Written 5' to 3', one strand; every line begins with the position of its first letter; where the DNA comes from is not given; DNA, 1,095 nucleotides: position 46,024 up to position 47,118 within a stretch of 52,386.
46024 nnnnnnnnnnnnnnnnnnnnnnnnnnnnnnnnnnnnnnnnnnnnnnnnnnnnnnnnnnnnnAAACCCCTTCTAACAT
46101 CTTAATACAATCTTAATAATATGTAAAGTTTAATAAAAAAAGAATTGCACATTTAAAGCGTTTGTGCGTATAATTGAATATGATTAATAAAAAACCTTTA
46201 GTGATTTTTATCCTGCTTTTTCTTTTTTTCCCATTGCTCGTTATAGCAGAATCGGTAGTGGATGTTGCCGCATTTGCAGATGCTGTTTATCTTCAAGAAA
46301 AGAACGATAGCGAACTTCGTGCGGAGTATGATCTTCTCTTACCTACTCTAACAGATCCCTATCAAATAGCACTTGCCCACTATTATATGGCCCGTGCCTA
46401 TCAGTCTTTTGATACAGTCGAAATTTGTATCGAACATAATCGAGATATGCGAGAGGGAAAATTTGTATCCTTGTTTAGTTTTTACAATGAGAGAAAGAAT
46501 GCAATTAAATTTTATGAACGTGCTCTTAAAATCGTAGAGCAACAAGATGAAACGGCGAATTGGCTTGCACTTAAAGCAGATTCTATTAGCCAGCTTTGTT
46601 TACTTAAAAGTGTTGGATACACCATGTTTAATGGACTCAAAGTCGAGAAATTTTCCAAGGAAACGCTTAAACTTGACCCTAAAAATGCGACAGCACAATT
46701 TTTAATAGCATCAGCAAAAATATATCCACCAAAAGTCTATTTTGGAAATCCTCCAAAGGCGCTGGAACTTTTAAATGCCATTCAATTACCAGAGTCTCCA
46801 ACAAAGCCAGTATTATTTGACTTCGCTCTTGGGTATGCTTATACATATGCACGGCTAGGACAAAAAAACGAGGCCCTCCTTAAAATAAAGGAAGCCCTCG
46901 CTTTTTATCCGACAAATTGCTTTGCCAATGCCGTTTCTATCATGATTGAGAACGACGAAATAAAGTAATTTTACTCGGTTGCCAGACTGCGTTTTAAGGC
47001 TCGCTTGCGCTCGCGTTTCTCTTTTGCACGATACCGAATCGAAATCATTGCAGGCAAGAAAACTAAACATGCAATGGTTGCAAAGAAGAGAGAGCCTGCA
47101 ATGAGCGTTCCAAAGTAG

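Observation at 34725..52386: Modular acyltransferase / RND-MMPL exporter / glycosyltransferase locus: candidate uncharacterised (glyco)lipid assembly and export system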

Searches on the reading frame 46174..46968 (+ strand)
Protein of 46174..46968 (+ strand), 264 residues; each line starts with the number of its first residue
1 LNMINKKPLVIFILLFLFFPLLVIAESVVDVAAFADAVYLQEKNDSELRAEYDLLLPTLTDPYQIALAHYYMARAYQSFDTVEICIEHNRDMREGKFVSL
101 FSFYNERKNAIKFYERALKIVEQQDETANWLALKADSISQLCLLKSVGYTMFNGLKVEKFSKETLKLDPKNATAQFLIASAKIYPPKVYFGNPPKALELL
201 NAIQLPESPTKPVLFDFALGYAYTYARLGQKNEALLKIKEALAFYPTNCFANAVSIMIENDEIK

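Call 6: search_protein_families(library=pfam, proteins=[window:46174-46968:+], max_evalue=0.01)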
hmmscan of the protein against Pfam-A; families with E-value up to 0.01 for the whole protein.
window:46174-46968:+ (264 aa): 5 families
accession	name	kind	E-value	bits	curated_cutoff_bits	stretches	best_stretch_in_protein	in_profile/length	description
PF13428.12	TPR_14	-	7.2e-05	23.5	23.5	0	218-247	4-33/44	Tetratricopeptide repeat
PF07719.23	TPR_2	-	0.00051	20.4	27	0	221-248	7-34/34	Tetratricopeptide repeat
PF13424.12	TPR_12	-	0.0022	18.6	30.1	0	109-130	21-47/77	Tetratricopeptide repeat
PF20548.3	DUF6762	-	0.0044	17.6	27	1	61-126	23-84/132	Family of unknown function (DUF6762)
PF13431.12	TPR_17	-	0.008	16.8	24.4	0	217-235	15-33/34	Tetratricopeptide repeat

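Call 8: search_protein_families(library=ncbifam, proteins=[window:46174-46968:+], max_evalue=0.001)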
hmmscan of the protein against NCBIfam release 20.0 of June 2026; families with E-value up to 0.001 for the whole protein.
window:46174-46968:+ (264 aa): 0 families

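Call 29: find_homologous_proteins(query=A2, max_evalue=0.001)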
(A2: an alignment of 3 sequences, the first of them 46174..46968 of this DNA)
Query A2 (3 sequences) (264 aa, profile of the alignment): 52 proteins with E <= 0.001 among 8000 candidates.
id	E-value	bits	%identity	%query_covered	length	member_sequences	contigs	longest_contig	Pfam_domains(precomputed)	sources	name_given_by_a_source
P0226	2.0e-126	439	100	99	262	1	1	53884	-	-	-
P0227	9.3e-88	312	32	59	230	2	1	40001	PF13424.13,PF21033.5,PF07719.24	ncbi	-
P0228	4.0e-86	307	64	95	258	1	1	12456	-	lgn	-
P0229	2.8e-78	281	26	95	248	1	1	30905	-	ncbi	-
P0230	1.0e-73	266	28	91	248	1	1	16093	PF07719.24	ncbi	-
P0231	3.1e-72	261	51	86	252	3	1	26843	PF13424.13,PF07719.24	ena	-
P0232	3.2e-71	258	25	91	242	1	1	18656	PF00515.35,PF13424.13,PF21033.5,PF07719.24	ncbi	-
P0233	4.0e-71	257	49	93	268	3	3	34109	PF13181.13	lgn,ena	-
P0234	2.2e-70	255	27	97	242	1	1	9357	PF21033.5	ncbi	-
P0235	1.9e-66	242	28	93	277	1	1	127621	PF00515.35,PF21033.5,PF07719.24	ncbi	-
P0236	2.8e-65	238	27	93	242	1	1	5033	PF21033.5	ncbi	-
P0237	6.5e-65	237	47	88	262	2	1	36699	PF00515.35,PF07719.24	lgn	-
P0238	7.9e-65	237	28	95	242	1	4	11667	PF21033.5,PF13428.13,PF07719.24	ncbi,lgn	ncbi:MAG: tetratricopeptide repeat protein [Spirochaetales bacterium]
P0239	2.6e-63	232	44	93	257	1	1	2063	PF00515.35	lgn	-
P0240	6.2e-63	231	27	93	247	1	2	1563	PF00515.35,PF13424.13,PF13428.13,PF07719.24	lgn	-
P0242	1.6e-61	226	27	94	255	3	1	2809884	PF00515.35,PF13424.13,PF13428.13,PF07719.24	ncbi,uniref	ncbi:hypothetical protein V1L52_01100 [Treponema sp. HNW]|uniref:hypothetical protein n=1 Tax=Trepon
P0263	3.2e-57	212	30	98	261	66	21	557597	PF00515.35,PF13424.13,PF07719.24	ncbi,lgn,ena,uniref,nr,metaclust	ncbi:tetratricopeptide repeat protein [Treponema lecithinolyticum ATCC 700332]|uniref:Tetratricopept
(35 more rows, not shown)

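Call 30: find_encoding_contigs(protein=P0228, flank=10000, max_places=2)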
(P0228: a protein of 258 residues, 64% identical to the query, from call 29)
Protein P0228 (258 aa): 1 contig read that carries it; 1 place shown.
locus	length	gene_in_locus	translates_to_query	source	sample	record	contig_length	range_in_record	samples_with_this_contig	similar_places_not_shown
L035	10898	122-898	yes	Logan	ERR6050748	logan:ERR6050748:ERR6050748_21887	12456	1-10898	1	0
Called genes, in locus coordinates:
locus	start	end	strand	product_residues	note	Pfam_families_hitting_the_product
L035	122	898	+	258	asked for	-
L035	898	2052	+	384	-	PF13506:Glyco_transf_21, PF00535:Glycos_transf_2, PF13641:Glyco_tranf_2_3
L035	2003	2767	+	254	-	PF01553:Acyltransferase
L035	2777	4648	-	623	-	-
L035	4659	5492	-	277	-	PF00535:Glycos_transf_2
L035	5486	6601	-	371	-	PF20706:GT4-conflict (weak), PF00534:Glycos_transf_1, PF13692:Glyco_trans_1_4, PF13524:Glyco_trans_1_2 (weak)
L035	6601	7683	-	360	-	PF00534:Glycos_transf_1 (weak), PF13692:Glyco_trans_1_4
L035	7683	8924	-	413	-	PF00483:NTP_transferase, PF12804:NTP_transf_3 (weak), PF00702:Hydrolase (weak), PF08645:PNK3P (weak), PF13242:Hydrolase_like, PF13419:HAD_2 (weak)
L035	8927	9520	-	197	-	PF13580:SIS_2, PF01380:SIS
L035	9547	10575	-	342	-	PF00288:GHMP_kinases_N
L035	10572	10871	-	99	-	-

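Call 31: find_encoding_contigs(protein=P0231, flank=10000, max_places=2)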
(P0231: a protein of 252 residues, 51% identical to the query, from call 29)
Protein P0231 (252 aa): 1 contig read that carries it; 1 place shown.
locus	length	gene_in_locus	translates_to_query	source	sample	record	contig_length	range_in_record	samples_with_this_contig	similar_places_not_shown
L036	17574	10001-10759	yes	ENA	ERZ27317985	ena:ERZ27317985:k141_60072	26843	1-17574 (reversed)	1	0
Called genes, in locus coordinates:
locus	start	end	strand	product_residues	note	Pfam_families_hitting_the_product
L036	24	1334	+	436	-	PF01053:Cys_Met_Meta_PP, PF00155:Aminotran_1_2 (weak), PF01041:DegT_DnrJ_EryC1, PF00266:Aminotran_5 (weak)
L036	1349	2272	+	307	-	PF00126:HTH_1, PF03466:LysR_substrate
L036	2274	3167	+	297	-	PF02219:MTHFR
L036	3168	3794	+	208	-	-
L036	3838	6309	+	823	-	PF02574:S-methyl_trans, PF00809:Pterin_bind, PF03599:CdhD (weak), PF02607:B12-binding_2, PF02310:B12-binding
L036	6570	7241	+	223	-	PF00027:cNMP_binding (weak), PF13545:HTH_Crp_2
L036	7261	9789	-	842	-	PF07992:Pyr_redox_2, PF13738:Pyr_redox_3, PF00070:Pyr_redox, PF02852:Pyr_redox_dim, PF00581:Rhodanese, PF01206:TusA, PF02635:DsrE (weak), PF13686:DrsE_2, +5 more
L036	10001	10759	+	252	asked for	PF13424:TPR_12 (faint), PF07719:TPR_2 (weak)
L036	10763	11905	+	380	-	PF13506:Glyco_transf_21, PF13641:Glyco_tranf_2_3, PF00535:Glycos_transf_2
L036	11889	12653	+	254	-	PF01553:Acyltransferase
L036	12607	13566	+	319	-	-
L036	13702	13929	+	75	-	PF04023:FeoA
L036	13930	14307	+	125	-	PF01926:MMR_HSR1, PF02421:FeoB_N, PF09439:SRPRB (weak)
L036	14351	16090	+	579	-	PF07670:Gate, PF07664:FeoB_C, PF07670:Gate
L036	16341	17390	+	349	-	-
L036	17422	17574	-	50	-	?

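Call 32: find_encoding_contigs(protein=P0242, flank=10000, max_places=2)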
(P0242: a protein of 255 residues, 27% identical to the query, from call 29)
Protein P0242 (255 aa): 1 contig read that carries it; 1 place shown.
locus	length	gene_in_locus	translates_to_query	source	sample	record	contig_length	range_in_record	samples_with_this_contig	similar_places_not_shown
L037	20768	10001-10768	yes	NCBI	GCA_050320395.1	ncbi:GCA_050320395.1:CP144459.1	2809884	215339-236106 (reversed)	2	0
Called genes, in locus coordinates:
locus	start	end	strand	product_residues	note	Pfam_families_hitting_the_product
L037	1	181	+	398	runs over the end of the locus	PF05651:Diacid_rec, PF13556:HTH_30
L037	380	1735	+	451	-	PF02447:GntP_permease, PF03600:CitMHS (weak)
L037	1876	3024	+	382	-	PF02595:Gly_kinase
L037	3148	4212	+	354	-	PF00268:Ribonuc_red_sm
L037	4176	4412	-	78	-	-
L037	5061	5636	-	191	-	-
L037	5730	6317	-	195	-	-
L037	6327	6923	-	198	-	PF00440:TetR_N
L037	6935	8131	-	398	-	PF22020:RlmL_1st, PF02926:THUMP (faint), PF01170:UPF0020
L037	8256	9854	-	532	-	PF02142:MGS, PF01808:AICARFT_IMPCHas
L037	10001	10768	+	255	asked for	PF13424:TPR_12 (faint), PF13428:TPR_14 (faint), PF00515:TPR_1 (faint), PF07719:TPR_2 (faint)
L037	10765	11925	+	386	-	PF13506:Glyco_transf_21, PF00535:Glycos_transf_2, PF13641:Glyco_tranf_2_3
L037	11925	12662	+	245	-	PF01553:Acyltransferase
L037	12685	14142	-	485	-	-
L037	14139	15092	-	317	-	PF00294:PfkB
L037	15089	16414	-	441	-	PF02056:Glyco_hydro_4, PF11975:Glyco_hydro_4C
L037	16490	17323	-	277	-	PF00528:BPD_transp_1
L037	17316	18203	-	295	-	PF00528:BPD_transp_1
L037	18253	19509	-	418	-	PF01547:SBP_bac_1, PF13416:SBP_bac_8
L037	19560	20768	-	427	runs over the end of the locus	PF08013:GatZ_KbaZ-like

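Call 39: find_encoding_contigs(protein=P0237, flank=10000, max_places=2)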
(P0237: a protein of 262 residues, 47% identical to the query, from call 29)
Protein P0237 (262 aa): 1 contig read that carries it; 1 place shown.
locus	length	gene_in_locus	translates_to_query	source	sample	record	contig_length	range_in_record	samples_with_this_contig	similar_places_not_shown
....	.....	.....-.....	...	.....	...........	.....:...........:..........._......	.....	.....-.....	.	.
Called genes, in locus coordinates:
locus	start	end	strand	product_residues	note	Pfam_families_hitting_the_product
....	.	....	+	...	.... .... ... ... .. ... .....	-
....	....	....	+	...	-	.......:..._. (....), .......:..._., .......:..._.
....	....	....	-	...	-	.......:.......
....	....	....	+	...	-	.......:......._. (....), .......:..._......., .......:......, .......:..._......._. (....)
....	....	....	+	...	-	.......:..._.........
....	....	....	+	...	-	-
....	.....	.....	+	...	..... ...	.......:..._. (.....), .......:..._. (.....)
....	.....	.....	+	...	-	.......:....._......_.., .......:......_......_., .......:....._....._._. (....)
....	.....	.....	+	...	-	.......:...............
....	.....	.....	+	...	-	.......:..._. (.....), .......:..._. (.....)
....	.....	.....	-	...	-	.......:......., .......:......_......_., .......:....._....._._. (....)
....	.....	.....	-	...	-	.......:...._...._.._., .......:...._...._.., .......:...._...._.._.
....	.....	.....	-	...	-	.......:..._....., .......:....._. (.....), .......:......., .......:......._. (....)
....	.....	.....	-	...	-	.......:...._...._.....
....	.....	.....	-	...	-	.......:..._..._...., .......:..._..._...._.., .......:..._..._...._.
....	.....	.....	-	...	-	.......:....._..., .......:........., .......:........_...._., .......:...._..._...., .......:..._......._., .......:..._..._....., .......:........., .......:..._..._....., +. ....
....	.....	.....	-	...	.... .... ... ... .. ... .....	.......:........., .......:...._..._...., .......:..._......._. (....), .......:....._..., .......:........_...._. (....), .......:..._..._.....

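Call 40: find_encoding_contigs(protein=P0233, flank=10000, max_places=2)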
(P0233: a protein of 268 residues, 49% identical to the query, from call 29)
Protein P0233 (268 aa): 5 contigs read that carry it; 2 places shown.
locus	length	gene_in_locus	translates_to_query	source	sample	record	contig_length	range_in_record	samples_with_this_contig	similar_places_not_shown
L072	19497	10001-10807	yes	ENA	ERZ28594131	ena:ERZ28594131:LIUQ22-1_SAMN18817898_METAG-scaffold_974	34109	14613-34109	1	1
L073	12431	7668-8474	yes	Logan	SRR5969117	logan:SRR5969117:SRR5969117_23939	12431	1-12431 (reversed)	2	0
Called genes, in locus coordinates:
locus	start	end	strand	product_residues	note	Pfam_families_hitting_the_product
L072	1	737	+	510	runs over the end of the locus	PF13365:Trypsin_2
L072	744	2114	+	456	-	PF01546:Peptidase_M20, PF07687:M20_dimer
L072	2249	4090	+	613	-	-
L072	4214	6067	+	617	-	PF02518:HATPase_c (weak), PF00204:DNA_gyraseB, PF01751:Toprim, PF00986:DNA_gyraseB_C (weak)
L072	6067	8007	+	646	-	PF00521:DNA_topoisoIV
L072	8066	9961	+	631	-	-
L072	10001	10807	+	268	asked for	PF13181:TPR_8 (faint)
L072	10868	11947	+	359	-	PF13506:Glyco_transf_21, PF00535:Glycos_transf_2, PF13641:Glyco_tranf_2_3, PF13632:Glyco_trans_2_3 (faint)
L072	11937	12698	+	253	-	PF01553:Acyltransferase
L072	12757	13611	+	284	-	-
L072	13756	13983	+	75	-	PF04023:FeoA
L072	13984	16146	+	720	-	PF01926:MMR_HSR1, PF02421:FeoB_N, PF17910:FeoB_Cyto (weak), PF07670:Gate, PF07664:FeoB_C, PF07670:Gate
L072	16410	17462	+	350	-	-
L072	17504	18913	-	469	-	PF21799:MurD-like_N (weak), PF08245:Mur_ligase_M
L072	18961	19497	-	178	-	?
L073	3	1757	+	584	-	?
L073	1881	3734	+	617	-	PF02518:HATPase_c (weak), PF00204:DNA_gyraseB, PF01751:Toprim, PF00986:DNA_gyraseB_C (weak)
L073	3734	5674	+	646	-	PF00521:DNA_topoisoIV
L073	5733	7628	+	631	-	-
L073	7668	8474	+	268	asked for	PF13181:TPR_8 (faint)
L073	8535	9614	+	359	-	PF13506:Glyco_transf_21, PF00535:Glycos_transf_2, PF13641:Glyco_tranf_2_3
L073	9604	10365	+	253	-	PF01553:Acyltransferase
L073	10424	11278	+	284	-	-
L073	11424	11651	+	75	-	PF04023:FeoA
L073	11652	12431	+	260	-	?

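Call 45: search_solved_structures(query=A4, max_evalue=10)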
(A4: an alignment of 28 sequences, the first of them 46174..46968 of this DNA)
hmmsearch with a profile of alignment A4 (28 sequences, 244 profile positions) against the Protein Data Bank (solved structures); distinct sequences matched with E-value up to 10: 115 (the best 60 are shown).
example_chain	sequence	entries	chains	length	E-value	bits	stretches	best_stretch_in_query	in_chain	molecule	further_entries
2wqh_A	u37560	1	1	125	8e-14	54.7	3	201-234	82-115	CTPR3Y3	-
7obi_A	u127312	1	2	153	8.3e-12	48.1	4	201-240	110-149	CTPR-rv4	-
8bu0_A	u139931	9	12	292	9.2e-11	44.7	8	201-227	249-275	Consensus tetratricopeptide repeat protein | Crystal structure of an 8-repeat consensus TPR superhelix with Zinc. | Monomer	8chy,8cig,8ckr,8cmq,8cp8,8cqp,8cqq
1na0_A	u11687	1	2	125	1.1e-08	37.9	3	201-234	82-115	designed protein CTPR3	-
9qhb_A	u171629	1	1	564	1.5e-07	34.2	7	201-228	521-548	Engineered tetratricopeptide repeat protein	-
9gzg_A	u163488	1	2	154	1.2e-06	31.2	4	203-228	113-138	Engineered CTPR protein with glutamic acids for conductivity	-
2fo7_A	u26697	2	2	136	1.3e-06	31.1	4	201-227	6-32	SYNTHETIC CONSENSUS TPR PROTEIN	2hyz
5khu_J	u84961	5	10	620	1.5e-06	30.9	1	46-165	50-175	Cell division cycle protein 16 homolog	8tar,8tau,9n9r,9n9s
4ui9_J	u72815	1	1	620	1.5e-06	30.9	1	46-165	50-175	CELL DIVISION CYCLE PROTEIN 16 HOMOLOG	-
5g04_J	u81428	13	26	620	1.5e-06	30.9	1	46-165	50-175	CELL DIVISION CYCLE PROTEIN 16 HOMOLOG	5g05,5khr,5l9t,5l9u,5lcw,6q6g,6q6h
4ui9_K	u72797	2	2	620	1.5e-06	30.9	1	46-165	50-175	CELL DIVISION CYCLE PROTEIN 16 HOMOLOG | ANAPHASE-PROMOTING COMPLEX SUBUNIT 6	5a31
8ch0_A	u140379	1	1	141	1.7e-06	30.7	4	201-227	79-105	Consensus tetratricopeptide repeat protein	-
5a31_J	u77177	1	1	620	1.9e-06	30.6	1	46-165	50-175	ANAPHASE-PROMOTING COMPLEX SUBUNIT 6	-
6vfh_A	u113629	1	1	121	2.3e-06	30.3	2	201-234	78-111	T33_dn10A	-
6vfi_B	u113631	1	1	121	3.2e-06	29.8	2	201-232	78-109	O43_dn18B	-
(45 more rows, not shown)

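Call 51: predict_structure(alignment_id=A4)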
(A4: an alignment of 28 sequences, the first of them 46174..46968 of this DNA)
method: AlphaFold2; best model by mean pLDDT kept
length: 264 residues; sequences in the alignment: 28
mean_pLDDT: 92.6   pTM: 0.86
mean pLDDT of the five models: 92.6, 92.4, 91.6, 91.6, 91.2
residues with pLDDT >= 90: 223; 70-90: 13; 50-70: 28; < 50: 0
segments of 3 or more residues with pLDDT < 50: none
pLDDT, mean of each block of 10 residues (from residue 1): 59 60 61 98 98 97 98 98 96 88 95 99 98 98 95 97 98 98 92 98 96 98 98 99 98 98 93
secondary structure, 60 per line:
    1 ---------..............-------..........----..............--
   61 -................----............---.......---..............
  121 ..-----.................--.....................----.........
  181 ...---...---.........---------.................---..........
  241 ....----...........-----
elements in order: H10-23 H31-40 H45-58 H62-77 H82-93 H97-103 H107-122 H128-144 H147-167 H172-183 H193-201 H211-227 H231-244 H249-259
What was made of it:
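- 46174..46968 (+): TPR2, a secreted TPR protein; orthologue of the first gene of the conserved TPR->GT2->AT operon. The AF2 model has pLDDT 92.6 and is all-helical (call 51).
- Checked: They are genuine TPR proteins (call 45; AF2 model pLDDT 92.6, all-helical, call 51).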

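Call 54: fold_search(model_id=the predicted structure, library=pdb)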
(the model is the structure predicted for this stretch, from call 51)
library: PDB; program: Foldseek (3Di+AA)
matches with E <= 10: 1093; with E <= 0.001: 0
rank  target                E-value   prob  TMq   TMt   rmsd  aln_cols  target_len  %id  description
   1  7cc7                  1.8e-03  1.00  0.45  0.51   8.7       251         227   17  Tetratricopeptide repeat (TPR) domain of protein tyrosine phosphatase-interacting protein 51 (PTPIP51) (released 2021-01-20)
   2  9qhb                  2.1e-03  1.00  0.33  0.32  15.6       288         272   17  Crystal structure of 16-repeat CTPR protein with eliminated coordination sites (released 2025-10-22)
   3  9qhc_B                2.8e-03  1.00  0.33  0.32  13.5       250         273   17  Crystal structure of 8-repeat CTPR protein with eliminated coordination sites (released 2025-10-22)
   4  6bqs_MODEL_1_A        2.9e-03  1.00  0.36  0.44   8.3       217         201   15  HusA haemophore from Porphyromonas gingivalis (released 2018-10-10)
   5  2q7f_A                4.1e-03  1.00  0.35  0.45  11.3       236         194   16  Crystal structure of YrrB: a TPR protein with an unusual peptide-binding site (released 2007-08-07)
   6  4abn_B                5.3e-03  1.00  0.44  0.30  11.3       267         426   14  Crystal structure of full length mouse Strap (TTC5) (released 2012-01-25)
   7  8g52_A                5.7e-03  1.00  0.40  0.38  12.2       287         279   10  Crystal structure of a bacterial TPAT family transporter (released 2023-05-24)
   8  7t1s_A                6.5e-03  1.00  0.40  0.43   7.4       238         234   16  Crystal structure of a bacterial sterol transporter (released 2022-12-14)
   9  9gzg_A                8.4e-03  1.00  0.38  0.62   9.9       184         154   15  Crystal structure of CTPR4E4 mutant (released 2025-10-15)
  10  2pl2_A                1.0e-02  1.00  0.37  0.48   9.3       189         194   20  Crystal structure of TTC0263: a thermophilic TPR protein in Thermus thermophilus HB27 (released 2008-03-04)
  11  6q3q_A                1.2e-02  1.00  0.18  0.35  12.2       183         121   14  Arabidopsis OM64 TPR domain (released 2018-12-19)
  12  8a3t_J                1.3e-02  0.98  0.26  0.17  12.9       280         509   14  S. cerevisiae APC/C-Cdh1 complex (released 2022-08-31)
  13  1w3b_A                1.3e-02  1.00  0.40  0.29  10.8       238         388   15  The superhelical TPR domain of O-linked GlcNAc transferase reveals structural similarities to importin alpha. (released 2004-09-09)
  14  7t1s_B                1.5e-02  1.00  0.41  0.46   7.1       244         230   15  Crystal structure of a bacterial sterol transporter (released 2022-12-14)
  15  7dkh_A                1.5e-02  0.95  0.22  0.09  16.7       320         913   15  Crystal structure of the Ctr9/Paf1/Cdc73/Rtf1 quaternary complex (released 2021-11-24)
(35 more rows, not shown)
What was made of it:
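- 46174..46968 (+): Foldseek gives weak hits to the PTPIP51 TPR domain, HusA, a TPAT T-component and BstC (call 54).
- On BstABC sterol transport: Foldseek gives 7t1s at E 6.5e-3 with TM 0.40-0.46 and 8g52 at E 5.7e-3 (call 54).
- Four of the top 8 Foldseek hits of TPR2 are small hydrophobic-ligand-binding TPR-like proteins (PTPIP51, HusA, a TPAT T-component and BstC; call 54).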
